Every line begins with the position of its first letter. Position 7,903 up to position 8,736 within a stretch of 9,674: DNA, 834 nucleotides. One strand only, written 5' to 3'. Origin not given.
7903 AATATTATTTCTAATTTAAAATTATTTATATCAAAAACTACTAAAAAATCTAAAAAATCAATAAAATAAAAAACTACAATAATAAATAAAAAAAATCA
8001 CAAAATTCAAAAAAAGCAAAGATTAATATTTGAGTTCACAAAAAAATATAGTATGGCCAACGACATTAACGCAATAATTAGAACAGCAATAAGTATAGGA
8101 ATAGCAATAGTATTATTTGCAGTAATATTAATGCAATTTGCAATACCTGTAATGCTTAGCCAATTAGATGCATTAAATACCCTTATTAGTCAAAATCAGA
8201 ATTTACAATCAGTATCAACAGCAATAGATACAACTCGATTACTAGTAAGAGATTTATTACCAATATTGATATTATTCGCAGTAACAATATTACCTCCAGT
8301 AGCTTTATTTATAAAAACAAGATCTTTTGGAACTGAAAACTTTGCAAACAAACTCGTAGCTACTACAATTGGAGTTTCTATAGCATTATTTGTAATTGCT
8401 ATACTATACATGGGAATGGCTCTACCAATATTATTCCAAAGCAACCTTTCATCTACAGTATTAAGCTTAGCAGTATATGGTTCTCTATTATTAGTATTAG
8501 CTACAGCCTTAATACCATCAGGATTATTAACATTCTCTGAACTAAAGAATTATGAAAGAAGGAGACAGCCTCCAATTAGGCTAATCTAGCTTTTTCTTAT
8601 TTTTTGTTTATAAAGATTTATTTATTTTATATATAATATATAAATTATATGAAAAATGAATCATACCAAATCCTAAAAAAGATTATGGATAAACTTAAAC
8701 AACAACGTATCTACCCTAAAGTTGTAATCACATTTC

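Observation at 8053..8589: Four-helix membrane protein looks like two spindle-virus major-capsid units fused in one polypeptide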

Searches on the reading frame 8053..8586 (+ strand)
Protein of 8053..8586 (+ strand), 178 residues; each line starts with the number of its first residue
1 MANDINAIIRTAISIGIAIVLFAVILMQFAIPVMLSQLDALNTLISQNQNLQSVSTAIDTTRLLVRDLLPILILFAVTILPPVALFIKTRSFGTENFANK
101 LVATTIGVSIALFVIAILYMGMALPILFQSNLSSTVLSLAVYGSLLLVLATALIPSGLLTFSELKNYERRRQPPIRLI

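Call 3: search_protein_families(library=pfam, proteins=[window:8053-8586:+], max_evalue=1)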
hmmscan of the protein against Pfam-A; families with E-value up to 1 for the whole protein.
window:8053-8586:+ (178 aa): 2 families
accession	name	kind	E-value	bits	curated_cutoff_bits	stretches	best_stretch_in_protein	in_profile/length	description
PF10032.14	Pho88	-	0.073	12.8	25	0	99-130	94-123/184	Phosphate transport (Pho88)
PF23605.1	FKS1_dom2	-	0.35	11.2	27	1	50-132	76-156/174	1,3-beta-glucan synthase component FKS1, second domain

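Call 4: search_protein_families(library=phrogs, proteins=[window:8053-8586:+], max_evalue=1)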
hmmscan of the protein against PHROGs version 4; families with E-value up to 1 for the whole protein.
window:8053-8586:+ (178 aa): 1 family
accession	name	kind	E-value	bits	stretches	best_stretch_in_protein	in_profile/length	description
phrog_33640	-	unknown function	0.55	11.4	1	133-171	2-41/62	-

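Call 6: search_dna_similar(query=window:8053-8586:+, collection=phages, mode=protein, max_evalue=10)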
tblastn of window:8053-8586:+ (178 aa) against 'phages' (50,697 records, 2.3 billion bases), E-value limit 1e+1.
Records with a match: 3; places in all: 3; records where one place covers at least 80% of the query: 0.
Best place of each record, by identity: <60% 3.
By first word of the organism name: Rhizobium 3.
By host as written in the record: Rhizobium phaseoli sv. phaseoli IE1004 1; Rhizobium etli N731 1; Rhizobium phaseoli IE4771 1.
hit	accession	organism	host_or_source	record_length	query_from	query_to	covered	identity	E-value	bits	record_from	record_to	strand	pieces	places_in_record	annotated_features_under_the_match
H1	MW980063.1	Rhizobium phage RHph_N46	Rhizobium phaseoli sv. phaseoli IE1004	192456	93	176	47%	30.0%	6e+0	33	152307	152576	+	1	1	hypothetical protein (x2)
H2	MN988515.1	Rhizobium phage RHph_N28_1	Rhizobium etli N731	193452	93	176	47%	30.0%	6e+0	33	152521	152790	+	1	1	hypothetical protein (x2)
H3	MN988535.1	Rhizobium phage RHph_N42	Rhizobium phaseoli IE4771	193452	93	176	47%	30.0%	6e+0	33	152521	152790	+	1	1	hypothetical protein (x2)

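Call 12: find_homologous_proteins(query=window:8053-8586:+, max_evalue=0.01)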
Query window:8053-8586:+ (178 aa): 1 proteins with E <= 0.01 among 842 candidates.
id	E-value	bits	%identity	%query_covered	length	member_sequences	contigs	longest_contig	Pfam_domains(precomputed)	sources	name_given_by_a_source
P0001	4.3e-90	317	93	100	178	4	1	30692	-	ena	-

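Call 14: find_encoding_contigs(protein=P0001, flank=10000, max_places=6)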
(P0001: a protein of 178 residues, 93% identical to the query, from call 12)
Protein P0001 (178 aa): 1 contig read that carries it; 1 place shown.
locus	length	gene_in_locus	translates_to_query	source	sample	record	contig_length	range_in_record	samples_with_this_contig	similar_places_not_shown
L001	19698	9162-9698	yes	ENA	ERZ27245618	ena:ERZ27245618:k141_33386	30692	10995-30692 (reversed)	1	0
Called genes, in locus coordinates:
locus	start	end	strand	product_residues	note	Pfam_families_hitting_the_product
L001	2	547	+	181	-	?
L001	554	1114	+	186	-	-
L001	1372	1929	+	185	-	-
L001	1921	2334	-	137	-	-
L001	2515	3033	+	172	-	-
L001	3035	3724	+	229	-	-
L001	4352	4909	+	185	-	-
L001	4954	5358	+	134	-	-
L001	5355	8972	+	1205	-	-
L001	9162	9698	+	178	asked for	-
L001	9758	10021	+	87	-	-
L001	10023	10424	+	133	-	-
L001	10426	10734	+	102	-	-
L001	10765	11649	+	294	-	PF10102:DUF2341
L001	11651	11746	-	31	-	-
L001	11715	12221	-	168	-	PF00565:SNase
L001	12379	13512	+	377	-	PF00579:tRNA-synt_1b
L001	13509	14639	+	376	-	PF01142:TruD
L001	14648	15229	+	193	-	PF01997:Translin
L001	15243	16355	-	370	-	PF02163:Peptidase_M50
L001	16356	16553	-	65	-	-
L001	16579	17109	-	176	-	PF02834:LigT_PEase, PF10469:AKAP7_NLS, PF13563:2_5_RNA_ligase2, PF02834:LigT_PEase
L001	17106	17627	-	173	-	PF04307:YdjM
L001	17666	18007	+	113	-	-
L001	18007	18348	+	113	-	PF01981:PTH2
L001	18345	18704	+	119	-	-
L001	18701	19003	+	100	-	PF04032:Rpr2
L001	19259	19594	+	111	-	PF00366:Ribosomal_S17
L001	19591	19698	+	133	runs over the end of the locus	PF00238:Ribosomal_L14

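Call 15: find_encoding_contigs(protein=window:8053-8586:+, flank=10000, max_places=6)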
Protein window:8053-8586:+ (178 aa): no gene with exactly this product is on record in the collection.

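Call 16: search_protein_representatives(protein=window:8053-8586:+)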
Query: 178 residues. Proteins with E-value up to 0.001 (for the whole library): 1; up to 1e-10: 1; up to 1e-30: 1. The best 1 are listed.
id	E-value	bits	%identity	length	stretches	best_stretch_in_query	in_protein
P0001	1.4e-90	317.3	93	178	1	1-178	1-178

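Call 19: find_related_loci(query=window:8053-8586:+, collection=viral_contigs, flank=10000)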
Query window:8053-8586:+ (178 aa) in viral_contigs; peptide patterns used: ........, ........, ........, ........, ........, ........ (x = any residue, [..] = any of these).
35 stretches matched a pattern, but none encodes a relative of the query by tblastn (E <= 1e-3).

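Call 24: search_solved_structures(query=window:8053-8586:+, max_evalue=10, show_alignments=3)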
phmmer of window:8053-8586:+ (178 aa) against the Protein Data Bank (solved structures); distinct sequences matched with E-value up to 10: 0.

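Call 37: predict_structure(alignment_id=A4)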
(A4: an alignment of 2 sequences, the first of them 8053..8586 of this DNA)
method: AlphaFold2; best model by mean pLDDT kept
length: 178 residues; sequences in the alignment: 2
mean_pLDDT: 58.5   pTM: 0.37
mean pLDDT of the five models: 58.5, 50.4, 50.3, 49.9, 49.1
residues with pLDDT >= 90: 0; 70-90: 0; 50-70: 172; < 50: 6
segments of 3 or more residues with pLDDT < 50: 90-92
pLDDT, mean of each block of 10 residues (from residue 1): 54 59 59 59 59 56 57 57 52 56 62 62 55 59 64 64 64 56
secondary structure, 60 per line:
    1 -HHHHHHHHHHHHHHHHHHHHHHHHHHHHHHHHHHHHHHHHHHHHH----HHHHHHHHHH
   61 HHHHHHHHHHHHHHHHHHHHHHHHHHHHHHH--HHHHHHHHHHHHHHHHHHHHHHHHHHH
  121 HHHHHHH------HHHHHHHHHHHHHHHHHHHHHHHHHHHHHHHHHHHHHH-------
elements in order: H2-46 H51-91 H94-127 H134-171

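Call 41: fold_search(model_id=the predicted structure, library=pdb)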
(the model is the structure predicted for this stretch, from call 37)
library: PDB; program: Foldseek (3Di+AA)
matches with E <= 10: 136; with E <= 0.001: 0
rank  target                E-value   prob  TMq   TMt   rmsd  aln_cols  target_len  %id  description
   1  6ixg_A                1.3e+00  0.41  0.38  0.31  24.1       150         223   12  Crystal structure of native apo SH3BP5 (P41) (released 2019-03-20)
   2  7p3r_A                1.3e+00  0.13  0.26  0.16  33.5       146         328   12  Helical structure of the toxin MakA from Vibrio cholera (released 2022-02-23)
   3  9nyf_A                1.4e+00  0.75  0.33  0.20   3.6        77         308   13  Cryo-EM structure of the glycosyltransferase GtrB (tetramer volume) (released 2025-12-17)
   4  9nyc_A                1.8e+00  0.69  0.34  0.20   3.6        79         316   13  Cryo-EM structure of the glycosyltransferase GtrB in the substrate-bound state (released 2025-12-17)
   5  5sv1_F                1.8e+00  0.14  0.29  0.25  25.6       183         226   11  Structure of the ExbB/ExbD complex from E. coli at pH 4.5 (released 2016-09-28)
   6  9k49_B                2.0e+00  0.09  0.24  0.21  25.8       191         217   12  Cryo-EM structure of inner membrane TolQRA complex in CYMAL-6-Neopentyl Glycol detergent micelles (released 2025-07-09)
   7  8fmv_C                2.0e+00  0.07  0.19  0.08  24.4       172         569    9  Heterodimeric ABC transporter BmrCD in the inward-facing conformation bound to substrate and ATP: BmrCD_IF-2HT/ATP (released 2023-11-15)
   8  3tul_C                2.1e+00  0.14  0.29  0.36  14.8       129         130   14  Crystal structure of N-terminal region of Type III Secretion Major Translocator SipB (residues 82-226) (released 2012-02-15)
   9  6h2f_G                2.1e+00  0.10  0.24  0.16  34.2       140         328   18  Structure of the pre-pore AhlB of the tripartite alpha-pore forming toxin, AHL, from Aeromonas hydrophila. (released 2019-07-10)
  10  6ixe                  2.2e+00  0.08  0.22  0.18  22.7       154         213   12  Crystal structure of SeMet apo SH3BP5 (I41) (released 2019-03-20)
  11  8gjg_A                2.3e+00  0.16  0.34  0.36  12.9       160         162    9  De novo design of high-affinity protein binders to bioactive helical peptides (released 2024-01-10)
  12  6djl_B                2.5e+00  0.21  0.36  0.29  26.7       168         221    9  Crystal structure of the Rab11 GEF SH3BP5 bound to nucleotide free Rab11A (released 2018-09-26)
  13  9asc_A                2.6e+00  0.30  0.30  0.19   4.3        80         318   18  Cryo-EM Structure of the Glycosyltransferase ArnC from Salmonella enterica in the UDP-bound State Determined on Talos  (released 2025-02-05)
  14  6djl_E                2.6e+00  0.23  0.37  0.30  27.9       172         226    9  Crystal structure of the Rab11 GEF SH3BP5 bound to nucleotide free Rab11A (released 2018-09-26)
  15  6h2f_C                2.6e+00  0.10  0.30  0.17  41.2       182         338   17  Structure of the pre-pore AhlB of the tripartite alpha-pore forming toxin, AHL, from Aeromonas hydrophila. (released 2019-07-10)
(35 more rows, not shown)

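Call 45: find_related_loci(query=L001:12379-13509:+, collection=genome_contigs, flank=10000)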
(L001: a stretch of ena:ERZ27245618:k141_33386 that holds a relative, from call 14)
Query L001:12379-13509:+ (377 aa) in genome_contigs; peptide patterns used: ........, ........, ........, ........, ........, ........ (x = any residue, [..] = any of these).
75 stretches matched a pattern; 15 encode a relative of the query (tblastn E <= 1e-3); 15 distinct loci.
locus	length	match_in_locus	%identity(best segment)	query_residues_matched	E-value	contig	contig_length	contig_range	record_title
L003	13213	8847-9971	76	2-375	0e+0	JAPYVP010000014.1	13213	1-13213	MAG: Candidatus Nanopusillus sp. isolate RSNP5 scaffold_403_c2, whole genome shotgun sequence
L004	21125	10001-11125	76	2-375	0e+0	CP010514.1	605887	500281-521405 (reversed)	Candidatus Nanopusillus acidilobi strain 7A, complete genome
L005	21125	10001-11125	76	2-375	0e+0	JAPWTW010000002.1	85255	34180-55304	MAG: Candidatus Nanopusillus sp. isolate RSNS12 scaffold_35_c1, whole genome shotgun sequence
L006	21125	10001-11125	76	2-375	0e+0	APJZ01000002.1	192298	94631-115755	Candidatus Nanobsidianus stetteri Nst1_C2, whole genome shotgun sequence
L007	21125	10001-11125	76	2-375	0e+0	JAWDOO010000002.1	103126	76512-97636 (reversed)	MAG: Candidatus Nanopusillus sp. isolate RHS.bin.5 NODE_13_length_103126_cov_21.6626, whole genome shotgun sequence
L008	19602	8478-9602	75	2-375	0e+0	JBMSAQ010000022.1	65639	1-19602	MAG: Candidatus Nanopusillus sp. isolate Nanopusillus-CON-C-r01 Nanopusillus-CON-C-r01_k141_68303, whole genome shotgun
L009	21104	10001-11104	74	9-375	0e+0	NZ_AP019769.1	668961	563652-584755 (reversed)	Nanobdella aerobiophila strain MJ1 chromosome, complete genome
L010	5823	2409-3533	74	2-375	0e+0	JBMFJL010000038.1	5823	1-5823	MAG: Nanopusillaceae archaeon isolate KM4331-16 NODE_38_length_5823_cov_4.001914, whole genome shotgun sequence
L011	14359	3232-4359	72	1-375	0e+0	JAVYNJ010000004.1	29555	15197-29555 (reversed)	MAG: Nanopusillaceae archaeon isolate DRC_201705_bins_67 DRC_201705_bins_67_scaffold_4, whole genome shotgun sequence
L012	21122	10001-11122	71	3-375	0e+0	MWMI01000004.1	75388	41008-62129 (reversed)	MAG: Candidatus Nanoclepta minutus isolate Ncl-1 contig_5, whole genome shotgun sequence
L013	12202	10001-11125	67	3-375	1e-169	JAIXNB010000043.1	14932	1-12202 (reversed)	MAG: Nanoarchaeota archaeon isolate MC-1 k151_104175_flag_1_mulTi_18_9489_len_14932, whole genome shotgun sequence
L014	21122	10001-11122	65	3-375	5e-166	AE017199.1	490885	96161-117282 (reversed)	Nanoarchaeum equitans Kin4-M chromosome, complete genome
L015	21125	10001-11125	74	2-375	0e+0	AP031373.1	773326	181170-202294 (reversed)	Nanoarchaeota archaeon YN1 DNA, complete genome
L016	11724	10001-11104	53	3-371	3e-126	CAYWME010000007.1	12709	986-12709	MAG TPA_asm: uncultured archaeon isolate binchicken_co6_449 genome assembly, contig: NODE_5748_length_12709_cov_4.474791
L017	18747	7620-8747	72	1-375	0e+0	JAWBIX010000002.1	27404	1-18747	MAG: Nanopusillaceae archaeon isolate GMQS_201709_bins_18 GMQS_201709_bins_18_scaffold_2, whole genome shotgun sequence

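Call 62: search_protein_families(library=pfam, proteins=[L001:2-544:+, L001:554-1111:+, L001:10765-11646:+, L001:11718-12221:-], max_evalue=0.1)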
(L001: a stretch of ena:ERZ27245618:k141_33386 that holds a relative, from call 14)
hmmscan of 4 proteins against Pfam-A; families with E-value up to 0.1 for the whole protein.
L001:2-544:+ (181 aa): 0 families

L001:554-1111:+ (186 aa): 2 families
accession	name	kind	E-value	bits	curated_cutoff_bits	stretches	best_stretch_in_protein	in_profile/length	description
PF12074.14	Gcn1_N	-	0.043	13.5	26.9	1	73-155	106-188/357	Generalcontrol nonderepressible 1 (Gcn1) N-terminal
PF14791.11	DNA_pol_B_thumb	-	0.099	12.9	25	0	52-115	12-60/63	DNA polymerase beta thumb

L001:10765-11646:+ (294 aa): 1 family
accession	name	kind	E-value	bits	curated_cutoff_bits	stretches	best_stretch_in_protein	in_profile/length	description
PF10102.14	DUF2341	-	3.1e-21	76.1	23.4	1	73-145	1-69/84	Domain of unknown function (DUF2341)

L001:11718-12221:- (168 aa): 2 families
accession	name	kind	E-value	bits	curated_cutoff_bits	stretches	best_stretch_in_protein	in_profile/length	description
PF00565.23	SNase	-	9.9e-13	48.9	21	1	74-149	1-78/107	Staphylococcal nuclease homologue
PF25410.1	PH_34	-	0.046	14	27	1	3-53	99-147/149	PH-like domain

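Call 63: search_protein_families(library=phrogs, proteins=[L001:2-544:+, L001:554-1111:+, L001:10765-11646:+, L001:11718-12221:-], max_evalue=0.1)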
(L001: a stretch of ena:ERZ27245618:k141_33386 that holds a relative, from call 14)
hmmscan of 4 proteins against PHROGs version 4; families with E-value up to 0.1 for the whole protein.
L001:2-544:+ (181 aa): 1 family
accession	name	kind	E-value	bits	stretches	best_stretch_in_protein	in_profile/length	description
phrog_6542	-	other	0.0026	17.4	1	21-115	320-409/435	protease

L001:554-1111:+ (186 aa): 1 family
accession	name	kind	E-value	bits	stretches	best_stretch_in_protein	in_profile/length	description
phrog_33218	-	unknown function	0.082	12.7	0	88-138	138-187/457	-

L001:10765-11646:+ (294 aa): 0 families

L001:11718-12221:- (168 aa): 3 families
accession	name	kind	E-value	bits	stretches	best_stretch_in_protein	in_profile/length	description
phrog_452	-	DNA, RNA and nucleotide metabolism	3.7e-19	70.3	1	43-156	65-185/201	endonuclease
phrog_8809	-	unknown function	9.5e-12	43.7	1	28-157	1082-1213/2317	-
phrog_20876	-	DNA, RNA and nucleotide metabolism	1.2e-09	38.7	1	47-144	166-268/395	nuclease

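Call 69: find_related_loci(query=L001:554-1111:+, collection=metagenome_contigs, flank=10000)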
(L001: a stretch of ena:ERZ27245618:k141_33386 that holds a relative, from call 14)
Query L001:554-1111:+ (186 aa) in metagenome_contigs; peptide patterns used: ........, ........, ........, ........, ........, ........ (x = any residue, [..] = any of these).
70 stretches matched a pattern; 1 encode a relative of the query (tblastn E <= 1e-3); 1 distinct loci.
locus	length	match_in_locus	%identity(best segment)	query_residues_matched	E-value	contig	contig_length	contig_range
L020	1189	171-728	100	1-186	3e-131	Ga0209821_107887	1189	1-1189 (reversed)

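Call 79: list_cluster_members(proteins=[P0001, P0115])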
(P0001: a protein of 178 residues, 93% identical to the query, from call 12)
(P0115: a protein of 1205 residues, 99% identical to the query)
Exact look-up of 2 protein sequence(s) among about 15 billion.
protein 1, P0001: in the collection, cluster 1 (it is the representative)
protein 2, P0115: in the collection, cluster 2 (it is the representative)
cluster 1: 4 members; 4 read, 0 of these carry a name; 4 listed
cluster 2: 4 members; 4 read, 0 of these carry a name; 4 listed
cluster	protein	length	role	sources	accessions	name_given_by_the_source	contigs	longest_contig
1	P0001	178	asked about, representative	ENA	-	-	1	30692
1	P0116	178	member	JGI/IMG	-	-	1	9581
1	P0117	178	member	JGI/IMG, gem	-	-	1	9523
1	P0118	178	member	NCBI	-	-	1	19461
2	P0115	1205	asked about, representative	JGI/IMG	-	-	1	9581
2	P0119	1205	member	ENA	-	-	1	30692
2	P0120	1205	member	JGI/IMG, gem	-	-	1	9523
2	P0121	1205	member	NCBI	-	-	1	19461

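Call 81: find_encoding_contigs(protein=P0118, flank=10000, max_places=4)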
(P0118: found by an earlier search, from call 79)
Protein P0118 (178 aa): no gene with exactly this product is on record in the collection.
